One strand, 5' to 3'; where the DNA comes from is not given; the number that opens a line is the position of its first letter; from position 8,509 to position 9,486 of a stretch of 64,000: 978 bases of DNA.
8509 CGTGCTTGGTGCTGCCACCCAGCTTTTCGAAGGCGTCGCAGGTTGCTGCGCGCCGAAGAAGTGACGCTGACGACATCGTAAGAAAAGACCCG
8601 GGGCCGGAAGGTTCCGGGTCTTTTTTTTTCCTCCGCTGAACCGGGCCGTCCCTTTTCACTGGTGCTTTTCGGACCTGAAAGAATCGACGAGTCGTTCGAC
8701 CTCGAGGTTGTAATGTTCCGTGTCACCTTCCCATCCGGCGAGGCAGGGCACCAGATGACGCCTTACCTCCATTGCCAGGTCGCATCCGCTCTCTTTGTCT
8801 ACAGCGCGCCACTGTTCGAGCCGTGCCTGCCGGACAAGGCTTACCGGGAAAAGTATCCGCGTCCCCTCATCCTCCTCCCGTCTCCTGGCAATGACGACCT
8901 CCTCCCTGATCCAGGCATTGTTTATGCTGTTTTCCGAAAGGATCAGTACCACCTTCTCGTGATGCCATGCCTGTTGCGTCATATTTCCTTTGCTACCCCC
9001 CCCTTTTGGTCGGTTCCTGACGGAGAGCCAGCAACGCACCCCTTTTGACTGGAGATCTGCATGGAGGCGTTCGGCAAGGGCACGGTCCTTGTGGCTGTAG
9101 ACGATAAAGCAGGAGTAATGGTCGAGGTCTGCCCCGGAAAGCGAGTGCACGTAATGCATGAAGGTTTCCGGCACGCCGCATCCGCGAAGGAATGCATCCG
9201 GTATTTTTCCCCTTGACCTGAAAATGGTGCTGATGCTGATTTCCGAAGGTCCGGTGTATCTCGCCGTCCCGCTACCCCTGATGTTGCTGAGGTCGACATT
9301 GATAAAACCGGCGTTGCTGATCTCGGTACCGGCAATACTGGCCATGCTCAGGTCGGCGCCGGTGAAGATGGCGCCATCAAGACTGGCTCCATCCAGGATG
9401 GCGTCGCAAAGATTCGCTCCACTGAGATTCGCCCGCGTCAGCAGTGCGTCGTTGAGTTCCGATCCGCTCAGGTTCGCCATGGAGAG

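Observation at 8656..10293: Single-gene pentapeptide-repeat plus TIR fusion: candidate undescribed NADase-type defence / abortive-infection module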

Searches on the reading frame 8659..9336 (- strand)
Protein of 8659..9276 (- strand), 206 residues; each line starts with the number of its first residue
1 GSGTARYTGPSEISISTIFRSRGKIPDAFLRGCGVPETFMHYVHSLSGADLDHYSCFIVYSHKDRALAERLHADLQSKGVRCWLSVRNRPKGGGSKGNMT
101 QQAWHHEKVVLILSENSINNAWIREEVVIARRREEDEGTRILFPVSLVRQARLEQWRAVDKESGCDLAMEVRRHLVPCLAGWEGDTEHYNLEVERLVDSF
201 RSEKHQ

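Call 7: find_homologous_proteins(query=window:8659-9276:-, max_evalue=0.001)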
Query window:8659-9276:- (206 aa): 841 proteins with E <= 0.001 among 1116 candidates; the best 120 are listed.
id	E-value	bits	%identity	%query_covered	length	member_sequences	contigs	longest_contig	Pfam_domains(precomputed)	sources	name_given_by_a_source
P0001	3.7e-60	221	48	99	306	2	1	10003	PF01582.26,PF13576.13,PF13599.14,PF00805.29,PF13676.12,PF08937.17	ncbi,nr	ncbi:MAG: TIR domain-containing protein [Chlorobiales bacterium]|nr:TIR domain-containing protein [C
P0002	7.3e-59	217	47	99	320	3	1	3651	PF01582.26,PF13576.13,PF13599.14,PF00805.29,PF13676.12,PF08937.17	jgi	-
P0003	2.0e-57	212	46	97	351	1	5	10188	PF01582.26,PF13576.13,PF13599.14,PF00805.29,PF13676.12,PF08937.17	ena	-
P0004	4.1e-57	211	47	100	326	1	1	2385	PF01582.26,PF00805.29,PF13676.12,PF08937.17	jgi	jgi:uncharacterized protein YjbI with pentapeptide repeats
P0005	4.6e-57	211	45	100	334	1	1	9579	PF01582.26,PF13576.13,PF13599.14,PF00805.29,PF13676.12,PF08937.17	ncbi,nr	ncbi:MAG: toll/interleukin-1 receptor domain-containing protein [Chlorobiales bacterium]|nr:toll/int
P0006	6.9e-56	207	48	100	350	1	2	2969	PF01582.26,PF13576.13,PF13599.14,PF00805.29,PF13676.12,PF08937.17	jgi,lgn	-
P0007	4.6e-53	198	45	95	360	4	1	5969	PF01582.26,PF13576.13,PF13599.14,PF00805.29,PF13676.12,PF08937.17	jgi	jgi:hypothetical protein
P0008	5.5e-53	198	46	99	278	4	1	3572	PF01582.26,PF13576.13,PF13599.14,PF00805.29,PF13676.12,PF08937.17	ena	-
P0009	8.2e-53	197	46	100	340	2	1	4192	PF01582.26,PF13576.13,PF13599.14,PF00805.29,PF13676.12,PF08937.17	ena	-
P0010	8.6e-53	197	45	98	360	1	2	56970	PF01582.26,PF13576.13,PF13599.14,PF00805.29,PF13676.12,PF08937.17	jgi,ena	jgi:uncharacterized protein YjbI with pentapeptide repeats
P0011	1.2e-52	197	45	98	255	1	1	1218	PF01582.26,PF13676.12,PF08937.17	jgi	jgi:hypothetical protein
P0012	1.5e-52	196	51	86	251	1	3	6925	PF01582.26,PF00805.29,PF13676.12,PF08937.17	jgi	jgi:hypothetical protein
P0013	2.1e-52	196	44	98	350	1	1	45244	PF01582.26,PF13576.13,PF13599.14,PF00805.29,PF13676.12,PF08937.17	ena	-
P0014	4.1e-52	195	44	98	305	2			PF01582.26,PF00805.29,PF13676.12,PF08937.17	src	-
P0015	4.5e-52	195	45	99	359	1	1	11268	PF01582.26,PF13576.13,PF13599.14,PF00805.29,PF13676.12,PF08937.17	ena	-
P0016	4.8e-52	195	46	94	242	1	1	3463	PF01582.26,PF13676.12,PF08937.17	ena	-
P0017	8.5e-52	194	45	98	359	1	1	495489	PF01582.26,PF13576.13,PF13599.14,PF00805.29,PF13676.12,PF08937.17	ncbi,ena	-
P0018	9.4e-52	194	44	98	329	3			PF01582.26,PF13576.13,PF13599.14,PF00805.29,PF13676.12,PF08937.17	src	-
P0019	9.8e-52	194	44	98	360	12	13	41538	PF01582.26,PF13576.13,PF13599.14,PF00805.29,PF13676.12,PF08937.17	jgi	jgi:uncharacterized protein YjbI with pentapeptide repeats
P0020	1.0e-51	194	43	98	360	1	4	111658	PF01582.26,PF13576.13,PF13599.14,PF00805.29,PF13676.12,PF08937.17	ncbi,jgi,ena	jgi:hypothetical protein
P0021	1.0e-51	194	43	99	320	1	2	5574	PF01582.26,PF13599.14,PF00805.29,PF13676.12,PF08937.17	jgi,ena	-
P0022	1.2e-51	193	45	97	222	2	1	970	PF01582.26,PF13676.12,PF08937.17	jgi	jgi:hypothetical protein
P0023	1.4e-51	193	43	97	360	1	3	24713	PF01582.26,PF13576.13,PF13599.14,PF00805.29,PF13676.12,PF08937.17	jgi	jgi:hypothetical protein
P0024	1.9e-51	193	43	99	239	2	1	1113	PF01582.26,PF13676.12,PF08937.17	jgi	jgi:hypothetical protein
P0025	1.9e-51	193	44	98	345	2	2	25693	PF01582.26,PF13576.13,PF13599.14,PF00805.29,PF13676.12,PF08937.17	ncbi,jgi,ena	ncbi:MAG TPA: toll/interleukin-1 receptor domain-containing protein [Terriglobales bacterium]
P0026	2.0e-51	193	43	98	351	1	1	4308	PF01582.26,PF13576.13,PF13599.14,PF00805.29,PF13676.12,PF08937.17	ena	-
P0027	2.4e-51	192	44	98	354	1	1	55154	PF01582.26,PF13599.14,PF00805.29,PF13676.12,PF08937.17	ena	-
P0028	3.0e-51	192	45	98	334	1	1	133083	PF01582.26,PF13576.13,PF13599.14,PF00805.29,PF13676.12,PF08937.17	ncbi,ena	-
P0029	4.3e-51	192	44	99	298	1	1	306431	PF01582.26,PF13676.12,PF08937.17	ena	-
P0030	5.3e-51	191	42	98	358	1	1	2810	PF01582.26,PF13576.13,PF13599.14,PF00805.29,PF13676.12,PF08937.17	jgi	jgi:uncharacterized protein YjbI with pentapeptide repeats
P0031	6.9e-51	191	46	98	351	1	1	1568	PF01582.26,PF13576.13,PF13599.14,PF00805.29,PF13676.12,PF08937.17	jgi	jgi:hypothetical protein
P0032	6.9e-51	191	43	98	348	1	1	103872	PF01582.26,PF13576.13,PF13599.14,PF00805.29,PF13676.12,PF08937.17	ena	-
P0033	8.1e-51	191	44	99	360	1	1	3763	PF01582.26,PF13576.13,PF13599.14,PF00805.29,PF13676.12,PF08937.17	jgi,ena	jgi:hypothetical protein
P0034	9.7e-51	190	44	96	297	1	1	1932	PF01582.26,PF13576.13,PF13599.14,PF00805.29,PF13676.12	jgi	jgi:hypothetical protein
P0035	9.8e-51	190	45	97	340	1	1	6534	PF01582.26,PF13576.13,PF13599.14,PF00805.29,PF13676.12,PF08937.17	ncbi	-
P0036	1.1e-50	190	43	98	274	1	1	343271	PF01582.26,PF00805.29,PF13676.12,PF08937.17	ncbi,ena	-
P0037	1.3e-50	190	44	98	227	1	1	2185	PF01582.26,PF13676.12,PF08937.17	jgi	-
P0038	1.3e-50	190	42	98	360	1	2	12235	PF01582.26,PF13576.13,PF13599.14,PF00805.29,PF13676.12,PF08937.17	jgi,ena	jgi:hypothetical protein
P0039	1.7e-50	190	44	99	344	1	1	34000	PF01582.26,PF13576.13,PF13599.14,PF00805.29,PF13676.12,PF08937.17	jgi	jgi:hypothetical protein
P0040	2.3e-50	189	44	96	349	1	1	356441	PF01582.26,PF13576.13,PF13599.14,PF00805.29,PF13676.12,PF08937.17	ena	-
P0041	2.3e-50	189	44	98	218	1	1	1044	PF01582.26,PF13676.12,PF08937.17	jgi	jgi:hypothetical protein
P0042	2.3e-50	189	43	98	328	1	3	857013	PF01582.26,PF13576.13,PF13599.14,PF00805.29,PF13676.12,PF08937.17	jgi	jgi:uncharacterized protein YjbI with pentapeptide repeats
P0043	2.3e-50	189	43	98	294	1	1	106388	PF01582.26,PF13576.13,PF00805.29,PF13676.12,PF08937.17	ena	-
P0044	2.7e-50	189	42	98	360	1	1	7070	PF01582.26,PF13576.13,PF13599.14,PF00805.29,PF13676.12,PF08937.17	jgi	jgi:hypothetical protein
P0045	3.3e-50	189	43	98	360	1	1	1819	PF01582.26,PF13576.13,PF13599.14,PF00805.29,PF13676.12,PF08937.17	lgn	-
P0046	3.5e-50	189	43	99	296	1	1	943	PF01582.26,PF13576.13,PF13599.14,PF00805.29,PF13676.12,PF08937.17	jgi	jgi:hypothetical protein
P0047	4.1e-50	188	45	96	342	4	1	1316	PF01582.26,PF13576.13,PF13599.14,PF00805.29,PF13676.12,PF08937.17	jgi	-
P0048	6.6e-50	188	44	96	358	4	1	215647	PF01582.26,PF13576.13,PF13599.14,PF00805.29,PF13676.12,PF08937.17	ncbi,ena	-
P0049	7.0e-50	188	46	89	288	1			PF01582.26,PF13599.14,PF00805.29,PF13676.12,PF08937.17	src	-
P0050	8.4e-50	187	43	98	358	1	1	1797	PF01582.26,PF13576.13,PF13599.14,PF00805.29,PF13676.12,PF08937.17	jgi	jgi:TIR domain/Pentapeptide repeats (8 copies)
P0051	8.7e-50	187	41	99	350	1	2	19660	PF01582.26,PF13576.13,PF13599.14,PF00805.29,PF13676.12,PF25296.2,PF08937.17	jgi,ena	jgi:hypothetical protein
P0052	9.5e-50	187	43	95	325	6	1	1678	PF01582.26,PF13576.13,PF13599.14,PF00805.29,PF13676.12,PF08937.17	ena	-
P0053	9.7e-50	187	45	99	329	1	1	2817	PF01582.26,PF13576.13,PF13599.14,PF00805.29,PF13676.12,PF08937.17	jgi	jgi:hypothetical protein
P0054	9.9e-50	187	45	99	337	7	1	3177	PF01582.26,PF13576.13,PF13599.14,PF00805.29,PF13676.12,PF08937.17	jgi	jgi:uncharacterized protein YjbI with pentapeptide repeats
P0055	1.0e-49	187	44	99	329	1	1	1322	PF01582.26,PF13576.13,PF00805.29,PF13676.12,PF25296.2,PF08937.17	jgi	-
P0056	1.2e-49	187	45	96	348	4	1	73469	PF01582.26,PF00805.29,PF13676.12,PF08937.17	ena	-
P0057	1.2e-49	187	43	98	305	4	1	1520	PF01582.26,PF13576.13,PF00805.29,PF13676.12,PF08937.17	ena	-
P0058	1.3e-49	187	43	98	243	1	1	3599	PF01582.26,PF00805.29,PF13676.12,PF08937.17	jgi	-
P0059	1.4e-49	187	44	98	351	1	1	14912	PF01582.26,PF13576.13,PF13599.14,PF00805.29,PF13676.12,PF08937.17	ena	-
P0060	1.5e-49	186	44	98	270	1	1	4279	PF01582.26,PF00805.29,PF13676.12,PF08937.17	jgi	jgi:TIR domain/Pentapeptide repeats (8 copies)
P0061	1.5e-49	186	43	98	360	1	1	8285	PF01582.26,PF13576.13,PF13599.14,PF00805.29,PF13676.12,PF08937.17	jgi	jgi:hypothetical protein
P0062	2.1e-49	186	40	98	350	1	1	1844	PF01582.26,PF13576.13,PF13599.14,PF00805.29,PF13676.12,PF08937.17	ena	-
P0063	2.5e-49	186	46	94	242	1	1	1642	PF01582.26,PF13676.12,PF08937.17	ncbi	ncbi:MAG: toll/interleukin-1 receptor domain-containing protein, partial [Bryobacteraceae bacterium]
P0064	3.4e-49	185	44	97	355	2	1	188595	PF01582.26,PF13576.13,PF13599.14,PF00805.29,PF13676.12,PF25296.2,PF08937.17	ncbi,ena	-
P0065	3.5e-49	185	44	99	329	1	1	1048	PF01582.26,PF13576.13,PF00805.29,PF13676.12,PF25296.2,PF08937.17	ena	-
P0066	3.8e-49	185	42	98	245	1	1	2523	PF01582.26,PF00805.29,PF13676.12,PF08937.17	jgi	jgi:TIR domain/Pentapeptide repeats (8 copies)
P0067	4.2e-49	185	43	95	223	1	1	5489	PF01582.26,PF13676.12,PF08937.17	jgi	jgi:hypothetical protein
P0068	5.6e-49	185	44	96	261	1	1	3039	PF01582.26,PF13676.12,PF08937.17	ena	-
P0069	6.8e-49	184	43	99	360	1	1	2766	PF01582.26,PF13576.13,PF13599.14,PF00805.29,PF13676.12,PF08937.17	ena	-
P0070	8.2e-49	184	45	98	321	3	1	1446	PF01582.26,PF13576.13,PF13599.14,PF00805.29,PF13676.12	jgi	jgi:hypothetical protein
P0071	8.2e-49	184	43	95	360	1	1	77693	PF01582.26,PF13576.13,PF13599.14,PF00805.29,PF13676.12,PF08937.17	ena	-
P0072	1.0e-48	184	44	98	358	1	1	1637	PF01582.26,PF13576.13,PF13599.14,PF00805.29,PF13676.12,PF08937.17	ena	-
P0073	1.0e-48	184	43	94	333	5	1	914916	PF01582.26,PF13576.13,PF13599.14,PF00805.29,PF13676.12,PF08937.17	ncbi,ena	-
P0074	1.1e-48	184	42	97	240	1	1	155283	PF01582.26,PF13676.12,PF08937.17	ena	-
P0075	1.5e-48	183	42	94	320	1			PF01582.26,PF13576.13,PF13599.14,PF00805.29,PF13676.12,PF08937.17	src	-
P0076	1.6e-48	183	45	95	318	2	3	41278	PF01582.26,PF13576.13,PF13599.14,PF00805.29,PF13676.12,PF08937.17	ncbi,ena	-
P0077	1.8e-48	183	43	94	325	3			PF01582.26,PF13599.14,PF00805.29,PF13676.12,PF08937.17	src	-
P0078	2.1e-48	183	44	98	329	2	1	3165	PF01582.26,PF13576.13,PF00805.29,PF13676.12,PF08937.17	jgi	-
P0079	2.4e-48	183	41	98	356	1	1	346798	PF01582.26,PF13599.14,PF00805.29,PF13676.12,PF08937.17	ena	-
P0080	2.8e-48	182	43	99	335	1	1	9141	PF01582.26,PF13576.13,PF13599.14,PF00805.29,PF13676.12,PF08937.17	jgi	jgi:uncharacterized protein YjbI with pentapeptide repeats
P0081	2.8e-48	182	43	97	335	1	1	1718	PF01582.26,PF13576.13,PF13599.14,PF00805.29,PF13676.12,PF08937.17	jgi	-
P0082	2.8e-48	182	42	99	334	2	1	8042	PF01582.26,PF13576.13,PF13599.14,PF00805.29,PF13676.12,PF08937.17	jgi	jgi:hypothetical protein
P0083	3.3e-48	182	41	98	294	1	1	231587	PF01582.26,PF00805.29,PF13676.12,PF08937.17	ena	-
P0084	3.4e-48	182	42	100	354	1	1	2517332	PF01582.26,PF13576.13,PF13599.14,PF00805.29,PF13676.12,PF08937.17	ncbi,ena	-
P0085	3.9e-48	182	43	98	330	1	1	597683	PF01582.26,PF13576.13,PF13599.14,PF00805.29,PF13676.12,PF08937.17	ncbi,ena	-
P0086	4.7e-48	182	45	89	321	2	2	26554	PF01582.26,PF13576.13,PF00805.29,PF13676.12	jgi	jgi:hypothetical protein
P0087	4.8e-48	182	41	98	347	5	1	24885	PF01582.26,PF13576.13,PF13599.14,PF00805.29,PF13676.12,PF08937.17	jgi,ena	-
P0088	6.1e-48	181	41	98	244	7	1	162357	PF01582.26,PF13676.12,PF08937.17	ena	-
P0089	6.8e-48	181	42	94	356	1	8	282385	PF01582.26,PF13576.13,PF13599.14,PF00805.29,PF13676.12,PF08937.17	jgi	jgi:uncharacterized protein YjbI with pentapeptide repeats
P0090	7.2e-48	181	42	99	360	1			PF01582.26,PF13576.13,PF13599.14,PF00805.29,PF13676.12,PF08937.17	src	-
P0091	7.7e-48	181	43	95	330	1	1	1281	PF01582.26,PF00805.29,PF13676.12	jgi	jgi:hypothetical protein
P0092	1.1e-47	180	43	99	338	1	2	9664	PF01582.26,PF13599.14,PF00805.29,PF13676.12,PF08937.17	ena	-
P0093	1.1e-47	180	43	97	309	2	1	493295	PF01582.26,PF13576.13,PF13599.14,PF00805.29,PF13676.12,PF08937.17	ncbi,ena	-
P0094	1.3e-47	180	42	98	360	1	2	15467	PF01582.26,PF13576.13,PF13599.14,PF00805.29,PF13676.12,PF08937.17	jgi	jgi:TIR domain/Pentapeptide repeats (8 copies)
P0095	2.1e-47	180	42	99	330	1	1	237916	PF01582.26,PF00805.29,PF13676.12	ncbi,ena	-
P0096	2.5e-47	179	43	89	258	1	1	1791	PF01582.26,PF00805.29,PF13676.12,PF08937.17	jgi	jgi:TIR domain/Pentapeptide repeats (8 copies)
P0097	2.6e-47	179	42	98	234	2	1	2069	PF01582.26,PF13676.12,PF08937.17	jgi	jgi:uncharacterized protein YjbI with pentapeptide repeats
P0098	2.9e-47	179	41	98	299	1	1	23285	PF01582.26,PF00805.29,PF13676.12,PF08937.17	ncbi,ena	-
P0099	3.0e-47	179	41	99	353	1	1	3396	PF01582.26,PF13576.13,PF13599.14,PF00805.29,PF13676.12,PF08937.17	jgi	jgi:uncharacterized protein YjbI with pentapeptide repeats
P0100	3.1e-47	179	45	98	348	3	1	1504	PF01582.26,PF13576.13,PF13599.14,PF00805.29,PF13676.12,PF08937.17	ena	-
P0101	4.0e-47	179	41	99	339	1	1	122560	PF01582.26,PF13576.13,PF13599.14,PF00805.29,PF13676.12,PF08937.17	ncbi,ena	-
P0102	4.1e-47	179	43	96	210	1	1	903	PF01582.26,PF13676.12,PF08937.17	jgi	-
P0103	4.3e-47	178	44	93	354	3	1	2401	PF01582.26,PF13576.13,PF13599.14,PF00805.29,PF13676.12,PF08937.17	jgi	jgi:hypothetical protein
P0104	5.7e-47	178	40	96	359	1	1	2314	PF01582.26,PF13576.13,PF13599.14,PF00805.29,PF13676.12,PF08937.17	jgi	jgi:hypothetical protein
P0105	6.3e-47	178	43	100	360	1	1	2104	PF01582.26,PF13576.13,PF13599.14,PF00805.29,PF13676.12,PF08937.17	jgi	jgi:hypothetical protein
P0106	8.3e-47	178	42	99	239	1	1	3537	PF01582.26,PF13676.12,PF08937.17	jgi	jgi:hypothetical protein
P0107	8.5e-47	178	46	89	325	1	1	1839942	PF01582.26,PF13576.13,PF13599.14,PF00805.29,PF13676.12,PF08937.17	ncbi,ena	-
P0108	9.5e-47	177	47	86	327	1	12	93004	PF01582.26,PF13576.13,PF13599.14,PF00805.29,PF13676.12,PF08937.17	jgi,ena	jgi:hypothetical protein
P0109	9.6e-47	177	47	86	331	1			PF01582.26,PF13576.13,PF13599.14,PF00805.29,PF13676.12,PF08937.17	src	-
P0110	2.1e-46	176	42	99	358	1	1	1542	PF01582.26,PF13576.13,PF13599.14,PF00805.29,PF13676.12,PF08937.17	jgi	jgi:TIR domain/Pentapeptide repeats (8 copies)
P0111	2.9e-46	176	42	98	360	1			PF01582.26,PF13599.14,PF00805.29,PF13676.12,PF08937.17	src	-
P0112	3.1e-46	176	40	100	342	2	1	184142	PF01582.26,PF13599.14,PF00805.29,PF13676.12,PF08937.17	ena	-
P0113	4.3e-46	175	41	98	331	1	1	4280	PF01582.26,PF13576.13,PF13599.14,PF00805.29,PF13676.12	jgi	jgi:hypothetical protein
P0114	5.1e-46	175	41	99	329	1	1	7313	PF01582.26,PF13599.14,PF00805.29,PF13676.12,PF08937.17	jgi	jgi:uncharacterized protein YjbI with pentapeptide repeats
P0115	5.5e-46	175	41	99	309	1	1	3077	PF01582.26,PF13576.13,PF13599.14,PF00805.29,PF13676.12,PF08937.17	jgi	jgi:uncharacterized protein YjbI with pentapeptide repeats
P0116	1.1e-45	174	41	98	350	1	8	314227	PF01582.26,PF13576.13,PF13599.14,PF00805.29,PF13676.12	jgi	jgi:uncharacterized protein YjbI with pentapeptide repeats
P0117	1.3e-45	174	40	99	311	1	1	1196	PF01582.26,PF00805.29,PF13676.12,PF08937.17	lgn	-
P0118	1.5e-45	173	42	97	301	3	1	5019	PF01582.26,PF13576.13,PF00805.29,PF13676.12,PF08937.17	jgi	jgi:TIR domain/Pentapeptide repeats (8 copies)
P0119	1.5e-45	173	40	99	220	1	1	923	PF01582.26,PF13676.12,PF08937.17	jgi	jgi:hypothetical protein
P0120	1.5e-45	173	43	93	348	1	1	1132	PF01582.26,PF13576.13,PF13599.14,PF00805.29,PF13676.12,PF08937.17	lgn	-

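Call 17: find_encoding_contigs(protein=P0001, flank=10000, max_places=4)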
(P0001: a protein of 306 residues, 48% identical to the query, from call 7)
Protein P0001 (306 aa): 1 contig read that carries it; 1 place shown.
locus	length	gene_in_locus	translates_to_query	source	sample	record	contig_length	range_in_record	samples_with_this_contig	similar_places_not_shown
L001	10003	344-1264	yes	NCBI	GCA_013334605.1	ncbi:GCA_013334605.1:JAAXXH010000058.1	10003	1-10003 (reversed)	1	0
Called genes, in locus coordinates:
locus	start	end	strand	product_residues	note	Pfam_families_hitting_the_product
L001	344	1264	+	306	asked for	PF00805:Pentapeptide, PF13599:Pentapeptide_4 (weak), PF00805:Pentapeptide, PF13599:Pentapeptide_4 (weak), PF00805:Pentapeptide (weak), PF01582:TIR, PF08937:ThsB_TIR (weak), PF13676:TIR_2, +1 more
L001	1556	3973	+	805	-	PF03030:H_PPase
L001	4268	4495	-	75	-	PF00550:PP-binding (weak)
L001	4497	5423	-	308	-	PF08392:FAE1_CUT1_RppA (weak), PF08545:ACP_syn_III, PF08541:ACP_syn_III_C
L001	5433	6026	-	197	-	-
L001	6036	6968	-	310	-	PF25084:LbH_EIF2B (faint), PF25087:GMPPB_C (weak), PF00132:Hexapep (weak), PF14602:Hexapep_2 (faint), PF00132:Hexapep (weak)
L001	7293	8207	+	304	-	PF00480:ROK, PF02685:Glucokinase (weak)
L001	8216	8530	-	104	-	-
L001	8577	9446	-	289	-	PF01040:UbiA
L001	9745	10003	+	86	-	PF01938:TRAM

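Call 18: find_encoding_contigs(protein=P0005, flank=10000, max_places=4)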
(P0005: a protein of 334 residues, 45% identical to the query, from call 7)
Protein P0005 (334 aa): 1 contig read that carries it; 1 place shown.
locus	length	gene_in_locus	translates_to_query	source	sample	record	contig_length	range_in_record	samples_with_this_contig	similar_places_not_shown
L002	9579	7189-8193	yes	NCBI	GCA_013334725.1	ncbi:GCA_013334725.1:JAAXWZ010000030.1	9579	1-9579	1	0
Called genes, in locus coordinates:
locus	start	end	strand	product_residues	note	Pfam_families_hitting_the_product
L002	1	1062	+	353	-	?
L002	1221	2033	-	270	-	PF00085:Thioredoxin, PF13098:Thioredoxin_2 (weak), PF13432:TPR_16 (faint), PF14559:TPR_19 (weak), PF14561:TPR_20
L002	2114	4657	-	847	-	PF01804:Penicil_amidase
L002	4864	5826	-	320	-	PF11276:DUF3078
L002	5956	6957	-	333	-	PF00579:tRNA-synt_1b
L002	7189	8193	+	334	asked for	PF00805:Pentapeptide, PF13576:Pentapeptide_3 (faint), PF13599:Pentapeptide_4 (weak), PF00805:Pentapeptide, PF01582:TIR, PF08937:ThsB_TIR (weak), PF13676:TIR_2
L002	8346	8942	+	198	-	PF04542:Sigma70_r2, PF08281:Sigma70_r4_2, PF04545:Sigma70_r4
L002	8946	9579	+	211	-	?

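Call 19: find_encoding_contigs(protein=P0084, flank=10000, max_places=4)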
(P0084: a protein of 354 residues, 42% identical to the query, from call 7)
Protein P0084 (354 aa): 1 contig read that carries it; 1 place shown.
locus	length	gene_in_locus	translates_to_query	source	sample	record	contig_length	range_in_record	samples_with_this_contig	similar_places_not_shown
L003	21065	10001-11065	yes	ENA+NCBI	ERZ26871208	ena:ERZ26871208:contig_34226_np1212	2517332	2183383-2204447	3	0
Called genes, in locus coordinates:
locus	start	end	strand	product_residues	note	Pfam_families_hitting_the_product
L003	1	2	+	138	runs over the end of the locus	-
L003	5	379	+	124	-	PF00892:EamA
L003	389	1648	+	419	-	PF12704:MacB_PCD, PF02687:FtsX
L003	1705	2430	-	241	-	-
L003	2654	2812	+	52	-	-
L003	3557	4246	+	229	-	-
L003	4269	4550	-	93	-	-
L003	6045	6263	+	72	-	-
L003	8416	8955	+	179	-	-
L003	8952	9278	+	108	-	PF13676:TIR_2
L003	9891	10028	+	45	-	-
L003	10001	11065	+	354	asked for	PF13576:Pentapeptide_3 (faint), PF00805:Pentapeptide, PF13599:Pentapeptide_4 (weak), PF00805:Pentapeptide, PF01582:TIR, PF08937:ThsB_TIR, PF13676:TIR_2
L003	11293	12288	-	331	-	PF13276:HTH_21, PF00665:rve, PF13683:rve_3, PF13333:rve_2 (weak)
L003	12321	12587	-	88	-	PF01527:HTH_Tnp_1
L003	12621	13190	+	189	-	-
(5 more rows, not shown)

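Call 20: find_encoding_contigs(protein=P0017, flank=10000, max_places=3)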
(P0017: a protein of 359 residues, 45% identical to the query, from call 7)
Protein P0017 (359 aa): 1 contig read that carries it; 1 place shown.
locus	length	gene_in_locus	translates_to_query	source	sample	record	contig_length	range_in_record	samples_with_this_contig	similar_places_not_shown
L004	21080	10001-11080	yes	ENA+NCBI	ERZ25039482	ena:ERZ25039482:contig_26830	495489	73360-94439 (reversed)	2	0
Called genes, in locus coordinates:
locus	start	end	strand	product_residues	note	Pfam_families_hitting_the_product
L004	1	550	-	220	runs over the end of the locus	PF05496:RuvB_N (weak), PF13177:DNA_pol3_delta2, PF00004:AAA, PF13401:AAA_22 (weak)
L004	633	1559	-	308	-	PF02899:Phage_int_SAM_1, PF13495:Phage_int_SAM_4, PF00589:Phage_integrase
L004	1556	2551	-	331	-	PF02899:Phage_int_SAM_1, PF13495:Phage_int_SAM_4, PF00589:Phage_integrase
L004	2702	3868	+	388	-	PF00926:DHBP_synthase, PF00925:GTP_cyclohydro2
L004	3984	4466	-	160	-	-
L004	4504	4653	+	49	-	-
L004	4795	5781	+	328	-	PF12760:Zn_ribbon_IS1595, PF12762:DDE_Tnp_IS1595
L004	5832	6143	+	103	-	-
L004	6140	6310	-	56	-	-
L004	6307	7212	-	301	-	-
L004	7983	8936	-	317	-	-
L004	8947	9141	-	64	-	-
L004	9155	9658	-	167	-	-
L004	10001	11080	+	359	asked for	PF00805:Pentapeptide, PF13576:Pentapeptide_3 (faint), PF13599:Pentapeptide_4, PF00805:Pentapeptide, PF01582:TIR, PF08937:ThsB_TIR (weak), PF13676:TIR_2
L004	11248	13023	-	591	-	PF22778:VCPO_2nd (weak)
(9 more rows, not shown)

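Call 21: find_encoding_contigs(protein=P0107, flank=10000, max_places=3)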
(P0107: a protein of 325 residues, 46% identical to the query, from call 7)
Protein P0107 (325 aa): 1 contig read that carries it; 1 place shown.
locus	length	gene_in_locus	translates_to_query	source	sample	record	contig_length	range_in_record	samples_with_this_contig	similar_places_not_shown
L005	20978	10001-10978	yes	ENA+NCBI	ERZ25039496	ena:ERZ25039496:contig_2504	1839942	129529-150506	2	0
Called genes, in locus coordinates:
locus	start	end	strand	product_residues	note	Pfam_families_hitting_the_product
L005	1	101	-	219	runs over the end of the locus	PF06271:RDD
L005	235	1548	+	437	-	PF13011:LZ_Tnp_IS481 (faint), PF13384:HTH_23 (weak), PF13518:HTH_28, PF13551:HTH_29 (weak), PF13565:HTH_32, PF00665:rve (weak)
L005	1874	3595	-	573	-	PF01368:DHH, PF02272:DHHA1, PF17768:RecJ_OB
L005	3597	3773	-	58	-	-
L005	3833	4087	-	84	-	-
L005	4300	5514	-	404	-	PF00155:Aminotran_1_2, PF00266:Aminotran_5 (weak), PF01053:Cys_Met_Meta_PP (weak)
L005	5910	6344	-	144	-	-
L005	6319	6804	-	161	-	-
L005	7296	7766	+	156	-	PF01797:Y1_Tnp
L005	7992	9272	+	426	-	PF13589:HATPase_c_3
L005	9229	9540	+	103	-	-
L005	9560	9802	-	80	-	-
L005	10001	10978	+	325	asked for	PF00805:Pentapeptide, PF13576:Pentapeptide_3 (faint), PF13599:Pentapeptide_4 (faint), PF00805:Pentapeptide, PF01582:TIR, PF08937:ThsB_TIR (weak), PF13676:TIR_2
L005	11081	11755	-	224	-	-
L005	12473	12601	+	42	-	PF08534:Redoxin, PF00578:AhpC-TSA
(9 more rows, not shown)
